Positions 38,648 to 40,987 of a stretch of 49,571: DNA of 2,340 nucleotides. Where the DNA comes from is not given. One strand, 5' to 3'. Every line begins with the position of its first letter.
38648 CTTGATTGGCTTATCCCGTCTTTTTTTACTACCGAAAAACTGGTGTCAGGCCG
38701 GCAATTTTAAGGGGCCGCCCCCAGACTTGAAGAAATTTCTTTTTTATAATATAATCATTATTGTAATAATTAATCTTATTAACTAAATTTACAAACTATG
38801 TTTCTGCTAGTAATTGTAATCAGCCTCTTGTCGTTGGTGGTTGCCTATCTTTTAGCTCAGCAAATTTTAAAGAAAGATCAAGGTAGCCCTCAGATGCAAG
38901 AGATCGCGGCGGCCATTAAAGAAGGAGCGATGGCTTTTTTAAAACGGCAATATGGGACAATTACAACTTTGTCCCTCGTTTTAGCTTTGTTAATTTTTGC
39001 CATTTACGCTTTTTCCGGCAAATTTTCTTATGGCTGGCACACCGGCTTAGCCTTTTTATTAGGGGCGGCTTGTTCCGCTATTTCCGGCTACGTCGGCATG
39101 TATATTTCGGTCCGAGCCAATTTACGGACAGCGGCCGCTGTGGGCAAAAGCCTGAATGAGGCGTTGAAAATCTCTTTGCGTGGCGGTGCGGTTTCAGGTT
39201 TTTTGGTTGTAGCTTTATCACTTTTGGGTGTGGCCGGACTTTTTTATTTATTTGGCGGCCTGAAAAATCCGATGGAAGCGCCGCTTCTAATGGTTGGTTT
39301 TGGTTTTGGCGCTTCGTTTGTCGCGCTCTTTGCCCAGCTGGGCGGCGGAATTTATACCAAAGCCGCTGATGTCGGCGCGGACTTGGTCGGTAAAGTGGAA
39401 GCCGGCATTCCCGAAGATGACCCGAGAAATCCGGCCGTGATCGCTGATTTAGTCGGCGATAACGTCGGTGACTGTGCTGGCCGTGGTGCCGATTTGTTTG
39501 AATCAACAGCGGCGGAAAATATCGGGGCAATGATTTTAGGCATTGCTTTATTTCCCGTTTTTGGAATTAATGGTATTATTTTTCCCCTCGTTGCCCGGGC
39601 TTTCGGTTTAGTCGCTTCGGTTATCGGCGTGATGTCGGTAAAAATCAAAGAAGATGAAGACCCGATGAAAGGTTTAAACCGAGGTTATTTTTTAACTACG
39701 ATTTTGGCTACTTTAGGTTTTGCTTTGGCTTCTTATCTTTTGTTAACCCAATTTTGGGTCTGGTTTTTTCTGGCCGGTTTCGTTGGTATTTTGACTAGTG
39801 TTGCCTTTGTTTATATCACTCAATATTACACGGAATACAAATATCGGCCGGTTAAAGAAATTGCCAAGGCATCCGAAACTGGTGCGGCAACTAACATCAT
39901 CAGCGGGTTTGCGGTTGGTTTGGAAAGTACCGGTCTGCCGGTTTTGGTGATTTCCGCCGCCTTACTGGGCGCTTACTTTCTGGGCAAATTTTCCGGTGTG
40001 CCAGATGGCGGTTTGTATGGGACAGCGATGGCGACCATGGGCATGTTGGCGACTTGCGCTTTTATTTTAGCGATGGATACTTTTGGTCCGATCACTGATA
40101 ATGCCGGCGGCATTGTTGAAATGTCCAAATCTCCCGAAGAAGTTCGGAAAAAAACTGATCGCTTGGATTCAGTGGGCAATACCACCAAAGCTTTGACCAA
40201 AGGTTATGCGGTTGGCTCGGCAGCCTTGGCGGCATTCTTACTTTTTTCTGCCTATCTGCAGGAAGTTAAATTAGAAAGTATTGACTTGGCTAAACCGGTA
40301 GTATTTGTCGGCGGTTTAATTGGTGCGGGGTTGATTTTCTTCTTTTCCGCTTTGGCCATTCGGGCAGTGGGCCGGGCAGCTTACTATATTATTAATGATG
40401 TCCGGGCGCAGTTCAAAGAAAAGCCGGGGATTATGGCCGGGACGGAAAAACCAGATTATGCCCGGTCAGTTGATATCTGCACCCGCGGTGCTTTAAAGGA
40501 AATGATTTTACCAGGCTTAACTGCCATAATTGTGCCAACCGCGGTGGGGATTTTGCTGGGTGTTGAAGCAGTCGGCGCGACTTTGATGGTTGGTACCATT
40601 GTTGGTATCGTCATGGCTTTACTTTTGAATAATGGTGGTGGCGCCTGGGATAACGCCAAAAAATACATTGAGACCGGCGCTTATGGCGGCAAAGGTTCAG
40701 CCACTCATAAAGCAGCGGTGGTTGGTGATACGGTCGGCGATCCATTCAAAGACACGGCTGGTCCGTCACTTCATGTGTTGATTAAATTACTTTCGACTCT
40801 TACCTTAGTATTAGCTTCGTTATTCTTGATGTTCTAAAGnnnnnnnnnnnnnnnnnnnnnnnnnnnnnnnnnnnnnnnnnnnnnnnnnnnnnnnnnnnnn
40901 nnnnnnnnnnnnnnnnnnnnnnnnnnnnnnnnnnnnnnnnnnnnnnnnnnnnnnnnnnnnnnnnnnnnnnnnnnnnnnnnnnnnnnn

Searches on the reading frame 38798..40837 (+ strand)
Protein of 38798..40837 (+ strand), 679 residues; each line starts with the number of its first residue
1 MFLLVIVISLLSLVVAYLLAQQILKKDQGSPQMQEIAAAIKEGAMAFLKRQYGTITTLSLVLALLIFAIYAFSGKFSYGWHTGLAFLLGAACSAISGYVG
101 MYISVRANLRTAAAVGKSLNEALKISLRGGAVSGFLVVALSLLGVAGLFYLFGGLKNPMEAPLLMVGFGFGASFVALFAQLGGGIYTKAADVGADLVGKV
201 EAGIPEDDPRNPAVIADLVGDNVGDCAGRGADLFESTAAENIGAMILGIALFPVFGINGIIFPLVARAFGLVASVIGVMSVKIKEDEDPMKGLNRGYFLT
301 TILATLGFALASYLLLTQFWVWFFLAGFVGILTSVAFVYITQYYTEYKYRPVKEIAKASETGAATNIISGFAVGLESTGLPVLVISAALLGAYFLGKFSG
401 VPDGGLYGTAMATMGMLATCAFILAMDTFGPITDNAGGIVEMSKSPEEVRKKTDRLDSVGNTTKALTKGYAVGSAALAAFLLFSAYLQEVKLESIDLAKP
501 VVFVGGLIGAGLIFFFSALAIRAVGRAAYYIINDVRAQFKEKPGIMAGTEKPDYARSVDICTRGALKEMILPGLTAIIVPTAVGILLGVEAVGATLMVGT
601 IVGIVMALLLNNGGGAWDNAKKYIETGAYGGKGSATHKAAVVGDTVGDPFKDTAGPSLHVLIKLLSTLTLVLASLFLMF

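Call 4: search_protein_families(library=pfam, proteins=[window:38798-40837:+], max_evalue=0.01)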
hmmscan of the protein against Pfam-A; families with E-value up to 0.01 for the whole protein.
window:38798-40837:+ (679 aa): 2 families
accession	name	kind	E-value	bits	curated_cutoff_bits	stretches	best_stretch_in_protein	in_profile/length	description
PF03030.21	H_PPase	-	3.6e-267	888.7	29.7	1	10-672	1-645/645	Inorganic H+ pyrophosphatase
PF05805.17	L6_membrane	-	0.00081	19.4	30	1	475-528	21-74/191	L6 membrane protein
